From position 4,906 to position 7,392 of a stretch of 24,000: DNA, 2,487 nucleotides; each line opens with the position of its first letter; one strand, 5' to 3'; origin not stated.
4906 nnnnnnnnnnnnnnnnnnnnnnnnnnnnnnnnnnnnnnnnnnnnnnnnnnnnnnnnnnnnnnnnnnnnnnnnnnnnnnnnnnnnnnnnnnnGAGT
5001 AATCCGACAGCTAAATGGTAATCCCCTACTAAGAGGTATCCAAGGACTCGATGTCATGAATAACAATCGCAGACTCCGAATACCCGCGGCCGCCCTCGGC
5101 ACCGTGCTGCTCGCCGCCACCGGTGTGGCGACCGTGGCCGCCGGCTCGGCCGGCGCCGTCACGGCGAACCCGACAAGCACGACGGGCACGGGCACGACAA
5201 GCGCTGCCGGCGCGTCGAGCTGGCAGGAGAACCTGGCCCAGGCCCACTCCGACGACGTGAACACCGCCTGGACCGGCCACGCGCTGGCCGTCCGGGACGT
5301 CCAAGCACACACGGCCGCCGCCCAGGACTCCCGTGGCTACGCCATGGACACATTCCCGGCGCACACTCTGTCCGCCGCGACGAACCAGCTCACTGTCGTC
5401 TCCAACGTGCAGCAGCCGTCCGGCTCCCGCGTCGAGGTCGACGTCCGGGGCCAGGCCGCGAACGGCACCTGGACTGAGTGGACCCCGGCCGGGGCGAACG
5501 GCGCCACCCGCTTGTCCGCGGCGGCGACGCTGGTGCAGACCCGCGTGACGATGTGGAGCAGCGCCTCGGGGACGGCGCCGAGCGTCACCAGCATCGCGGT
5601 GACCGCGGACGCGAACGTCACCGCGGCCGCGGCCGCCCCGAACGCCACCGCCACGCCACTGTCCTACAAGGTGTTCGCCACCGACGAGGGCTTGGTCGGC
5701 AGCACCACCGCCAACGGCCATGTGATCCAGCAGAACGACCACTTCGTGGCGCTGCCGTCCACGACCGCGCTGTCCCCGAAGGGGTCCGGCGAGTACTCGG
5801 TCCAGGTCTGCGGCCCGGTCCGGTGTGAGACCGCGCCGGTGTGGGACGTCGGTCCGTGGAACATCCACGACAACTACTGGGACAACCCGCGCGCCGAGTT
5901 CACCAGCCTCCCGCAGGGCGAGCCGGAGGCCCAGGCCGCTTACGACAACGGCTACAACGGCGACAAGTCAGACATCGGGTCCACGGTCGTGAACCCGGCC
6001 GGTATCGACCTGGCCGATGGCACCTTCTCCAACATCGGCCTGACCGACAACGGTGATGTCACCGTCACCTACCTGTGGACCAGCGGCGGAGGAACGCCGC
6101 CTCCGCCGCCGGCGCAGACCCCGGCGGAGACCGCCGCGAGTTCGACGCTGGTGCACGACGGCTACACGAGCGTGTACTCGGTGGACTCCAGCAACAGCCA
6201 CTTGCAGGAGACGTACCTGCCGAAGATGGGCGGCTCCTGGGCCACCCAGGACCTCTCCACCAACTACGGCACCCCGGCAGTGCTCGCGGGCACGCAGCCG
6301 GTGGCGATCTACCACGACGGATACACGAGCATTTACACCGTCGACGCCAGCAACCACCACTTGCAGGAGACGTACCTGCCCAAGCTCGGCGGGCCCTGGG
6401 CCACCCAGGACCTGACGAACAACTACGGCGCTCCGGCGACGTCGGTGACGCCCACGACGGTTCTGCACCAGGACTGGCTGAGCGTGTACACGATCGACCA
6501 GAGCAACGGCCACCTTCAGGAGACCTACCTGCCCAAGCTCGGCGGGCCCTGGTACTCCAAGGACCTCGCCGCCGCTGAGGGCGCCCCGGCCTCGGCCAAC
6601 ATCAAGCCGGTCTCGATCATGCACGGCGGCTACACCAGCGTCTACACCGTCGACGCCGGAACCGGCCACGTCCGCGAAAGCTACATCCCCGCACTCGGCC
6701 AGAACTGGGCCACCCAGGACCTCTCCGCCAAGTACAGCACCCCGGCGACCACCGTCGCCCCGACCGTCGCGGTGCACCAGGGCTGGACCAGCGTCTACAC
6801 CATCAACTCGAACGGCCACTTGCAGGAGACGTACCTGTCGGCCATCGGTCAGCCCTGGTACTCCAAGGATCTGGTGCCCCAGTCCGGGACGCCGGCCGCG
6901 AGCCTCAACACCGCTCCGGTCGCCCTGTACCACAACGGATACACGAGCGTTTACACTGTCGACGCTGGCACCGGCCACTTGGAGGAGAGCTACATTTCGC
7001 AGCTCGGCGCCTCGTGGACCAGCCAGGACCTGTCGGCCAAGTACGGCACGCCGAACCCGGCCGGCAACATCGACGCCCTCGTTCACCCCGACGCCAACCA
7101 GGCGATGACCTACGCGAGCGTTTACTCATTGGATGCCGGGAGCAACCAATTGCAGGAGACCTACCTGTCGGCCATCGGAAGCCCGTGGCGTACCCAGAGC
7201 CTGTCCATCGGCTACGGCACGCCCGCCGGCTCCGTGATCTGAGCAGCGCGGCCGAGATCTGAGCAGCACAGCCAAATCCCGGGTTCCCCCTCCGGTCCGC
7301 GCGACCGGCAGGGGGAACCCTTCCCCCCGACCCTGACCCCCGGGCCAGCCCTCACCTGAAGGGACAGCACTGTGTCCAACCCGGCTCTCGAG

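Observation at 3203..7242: Two tandem secreted proteins with unrelated wall-hydrolase-like heads on the same 7-bladed propeller tail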

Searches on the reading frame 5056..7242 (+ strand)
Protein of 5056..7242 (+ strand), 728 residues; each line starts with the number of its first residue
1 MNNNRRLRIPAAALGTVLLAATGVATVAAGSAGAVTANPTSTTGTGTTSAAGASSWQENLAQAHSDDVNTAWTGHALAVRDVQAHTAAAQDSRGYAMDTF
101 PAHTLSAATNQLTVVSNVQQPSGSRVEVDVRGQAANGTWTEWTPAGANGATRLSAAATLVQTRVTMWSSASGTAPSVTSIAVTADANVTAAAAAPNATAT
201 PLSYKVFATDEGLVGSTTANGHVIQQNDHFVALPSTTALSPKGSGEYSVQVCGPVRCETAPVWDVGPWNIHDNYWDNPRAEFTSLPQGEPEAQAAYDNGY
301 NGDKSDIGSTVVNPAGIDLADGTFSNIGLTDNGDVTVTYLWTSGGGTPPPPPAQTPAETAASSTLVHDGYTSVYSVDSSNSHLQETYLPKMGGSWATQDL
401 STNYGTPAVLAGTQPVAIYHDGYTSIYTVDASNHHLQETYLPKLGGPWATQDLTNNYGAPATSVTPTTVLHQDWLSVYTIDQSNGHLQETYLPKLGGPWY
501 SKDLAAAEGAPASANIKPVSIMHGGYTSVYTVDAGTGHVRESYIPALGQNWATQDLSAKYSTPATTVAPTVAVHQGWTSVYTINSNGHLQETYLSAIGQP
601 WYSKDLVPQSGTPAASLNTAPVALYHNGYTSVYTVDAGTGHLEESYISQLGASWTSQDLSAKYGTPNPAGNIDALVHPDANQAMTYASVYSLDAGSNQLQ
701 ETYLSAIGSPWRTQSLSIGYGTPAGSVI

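Call 6: search_protein_families(library=pfam, proteins=[window:5056-7242:+], max_evalue=1)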
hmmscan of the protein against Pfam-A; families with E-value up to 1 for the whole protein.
window:5056-7242:+ (728 aa): 2 families
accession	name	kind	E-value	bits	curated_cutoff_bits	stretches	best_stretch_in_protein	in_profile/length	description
PF07935.16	SSV1_ORF_D-335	-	0.0001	22.9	22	0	477-493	18-34/68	ORF D-335-like protein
PF21313.2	EthR_C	-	0.8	10.5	27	1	61-112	25-76/111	Transcriptional regulator EthR, C-terminal domain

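Call 7: search_protein_families(library=ncbifam, proteins=[window:5056-7242:+], max_evalue=1)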
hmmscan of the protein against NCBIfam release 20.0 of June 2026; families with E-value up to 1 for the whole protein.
window:5056-7242:+ (728 aa): 1 family
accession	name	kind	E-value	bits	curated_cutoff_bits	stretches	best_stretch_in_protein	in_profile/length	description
NF001195.0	PRK00162.1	equivalog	4.5e-07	30.1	102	0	360-389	73-102/108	thiosulfate sulfurtransferase GlpE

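Call 9: search_solved_structures(query=window:5056-7242:+, max_evalue=1, show_alignments=3)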
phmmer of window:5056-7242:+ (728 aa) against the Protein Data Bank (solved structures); distinct sequences matched with E-value up to 1: 0.

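Call 96: search_protein_families(library=phrogs, proteins=[window:5056-7242:+], max_evalue=0.01)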
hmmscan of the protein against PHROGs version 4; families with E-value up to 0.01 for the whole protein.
window:5056-7242:+ (728 aa): 0 families
